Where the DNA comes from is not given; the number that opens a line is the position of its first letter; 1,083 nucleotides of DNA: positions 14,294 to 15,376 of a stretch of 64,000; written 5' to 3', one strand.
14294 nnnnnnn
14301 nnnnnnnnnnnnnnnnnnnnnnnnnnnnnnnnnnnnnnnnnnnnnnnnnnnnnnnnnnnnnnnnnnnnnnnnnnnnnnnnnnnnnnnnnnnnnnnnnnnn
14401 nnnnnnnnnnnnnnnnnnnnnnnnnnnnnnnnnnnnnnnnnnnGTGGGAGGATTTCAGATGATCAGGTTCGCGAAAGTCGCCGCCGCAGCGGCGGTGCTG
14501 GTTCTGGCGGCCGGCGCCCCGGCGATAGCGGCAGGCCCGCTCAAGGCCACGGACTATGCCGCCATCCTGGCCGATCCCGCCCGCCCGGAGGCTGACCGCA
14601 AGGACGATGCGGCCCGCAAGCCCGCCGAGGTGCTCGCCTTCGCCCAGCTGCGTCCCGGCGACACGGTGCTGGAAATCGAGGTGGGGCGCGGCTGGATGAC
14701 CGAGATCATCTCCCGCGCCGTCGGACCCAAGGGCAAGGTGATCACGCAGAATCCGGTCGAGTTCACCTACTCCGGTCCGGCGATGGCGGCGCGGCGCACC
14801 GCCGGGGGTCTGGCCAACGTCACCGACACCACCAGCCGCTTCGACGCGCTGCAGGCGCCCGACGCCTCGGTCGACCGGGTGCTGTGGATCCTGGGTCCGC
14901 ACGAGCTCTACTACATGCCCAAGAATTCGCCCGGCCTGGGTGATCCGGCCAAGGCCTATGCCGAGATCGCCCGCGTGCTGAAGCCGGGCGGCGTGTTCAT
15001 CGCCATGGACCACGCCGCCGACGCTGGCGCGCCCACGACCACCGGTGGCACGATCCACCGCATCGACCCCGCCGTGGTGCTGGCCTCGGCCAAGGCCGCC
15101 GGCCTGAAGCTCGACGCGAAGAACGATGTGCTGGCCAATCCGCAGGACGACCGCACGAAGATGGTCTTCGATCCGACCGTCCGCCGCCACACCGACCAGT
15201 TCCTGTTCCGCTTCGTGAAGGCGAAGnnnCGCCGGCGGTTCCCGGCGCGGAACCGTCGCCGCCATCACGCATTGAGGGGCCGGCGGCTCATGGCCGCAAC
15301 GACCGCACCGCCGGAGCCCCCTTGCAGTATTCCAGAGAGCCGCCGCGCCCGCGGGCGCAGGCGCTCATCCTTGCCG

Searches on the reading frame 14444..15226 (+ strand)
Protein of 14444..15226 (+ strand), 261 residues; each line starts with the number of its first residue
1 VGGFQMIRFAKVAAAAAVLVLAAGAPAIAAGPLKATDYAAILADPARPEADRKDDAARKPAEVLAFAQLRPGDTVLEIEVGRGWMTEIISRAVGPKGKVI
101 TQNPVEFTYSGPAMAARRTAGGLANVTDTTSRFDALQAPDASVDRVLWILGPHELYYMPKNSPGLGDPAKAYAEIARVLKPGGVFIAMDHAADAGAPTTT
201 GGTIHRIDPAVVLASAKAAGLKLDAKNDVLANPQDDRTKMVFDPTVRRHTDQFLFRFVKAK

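Call 4: search_protein_families(library=pfam, proteins=[window:14444-15226:+], max_evalue=1)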
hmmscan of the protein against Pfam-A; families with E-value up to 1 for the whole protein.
window:14444-15226:+ (261 aa): 8 families
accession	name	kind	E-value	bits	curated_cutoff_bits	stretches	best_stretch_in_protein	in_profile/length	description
PF08241.18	Methyltransf_11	-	1.4e-05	26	21.2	1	126-186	44-94/95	Methyltransferase domain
PF13649.12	Methyltransf_25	-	0.00028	22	27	1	75-183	1-97/97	Methyltransferase domain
PF01135.25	PCMT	-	0.0007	19.9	20.3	1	61-101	63-103/210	Protein-L-isoaspartate(D-aspartate) O-methyltransferase (PCMT)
PF01209.24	Ubie_methyltran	-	0.0022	17.8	20.1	1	67-189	43-153/233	ubiE/COQ5 methyltransferase family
PF13847.12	Methyltransf_31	-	0.0043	17.2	27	1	122-192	52-114/145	Methyltransferase domain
PF13489.12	Methyltransf_23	-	0.0054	16.9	27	0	60-96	9-46/164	Methyltransferase domain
PF08704.16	GCD14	-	0.014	15.5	26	1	67-102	36-71/247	tRNA methyltransferase complex GCD14 subunit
PF20922.3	Anamorsin_N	-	0.22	11.6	27.1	0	171-193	71-93/163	Anamorsin, N-terminal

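Call 5: search_protein_families(library=ncbifam, proteins=[window:14444-15226:+], max_evalue=1)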
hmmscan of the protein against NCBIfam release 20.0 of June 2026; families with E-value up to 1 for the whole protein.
window:14444-15226:+ (261 aa): 19 families
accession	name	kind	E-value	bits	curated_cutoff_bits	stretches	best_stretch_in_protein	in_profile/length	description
NF047649.1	MTase_UXPK_star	exception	2e-08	33.6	460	1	65-203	71-197/283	methyltransferase/UXPK-star double selenoprotein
NF008823.0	PRK11873.1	subfamily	3.1e-08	33.5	263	1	65-194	71-188/272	arsenite methyltransferase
NF001240.0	PRK00216.1-1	equivalog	9e-07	28.2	378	1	65-190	57-171/251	bifunctional demethylmenaquinone methyltransferase/2-methoxy-6-polyprenyl-1,4-benzoquinol methylase UbiE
NF041537.1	ArsM_AhpD_UU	exception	1.1e-06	27.7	510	1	66-190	71-183/345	arsenite methyltransferase/AhpD domain selenoprotein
NF040538.1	methyl_ArsM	equivalog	0.00011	21.5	500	1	70-110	60-97/356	arsinothricin biosynthesis methyltransferase ArsM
TIGR04364.1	methyltran_FxLD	equivalog_domain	0.00034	19.8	320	1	61-147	72-155/394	methyltransferase, FxLD system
NF041536.1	ArsM_DUF2284_UU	exception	0.00036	19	575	1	66-190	71-183/459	arsenite methyltransferase/DUF2284 domain selenoprotein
NF052510.1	methyltran_MpqE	exception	0.00037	20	335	1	65-191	40-155/234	methyl-plastoquinone biosynthesis methyltransferase MpqE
NF045667.1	MTase_DVU1556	equivalog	0.00047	19.7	155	1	166-223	98-162/213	DVU_1556 family methyltransferase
NF010549.0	PRK13942.1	equivalog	0.003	17.1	282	1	68-104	74-110/215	protein-L-isoaspartate O-methyltransferase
NF001453.0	PRK00312.1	equivalog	0.0035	16.9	188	1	61-94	70-103/217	protein-L-isoaspartate(D-aspartate) O-methyltransferase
NF001243.0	PRK00216.1-4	equivalog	0.0052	16.1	235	1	62-190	38-154/237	demethylmenaquinone methyltransferase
TIGR00080.1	pimt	equivalog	0.016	15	159.05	1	61-101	67-107/216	protein-L-isoaspartate O-methyltransferase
NF001244.0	PRK00216.1-5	equivalog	0.024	13.9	216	1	69-193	46-159/236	bifunctional demethylmenaquinone methyltransferase/2-methoxy-6-polyprenyl-1,4-benzoquinol methylase UbiE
TIGR02752.1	MenG_heptapren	equivalog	0.077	12.5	419.85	1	63-190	37-152/231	demethylmenaquinone methyltransferase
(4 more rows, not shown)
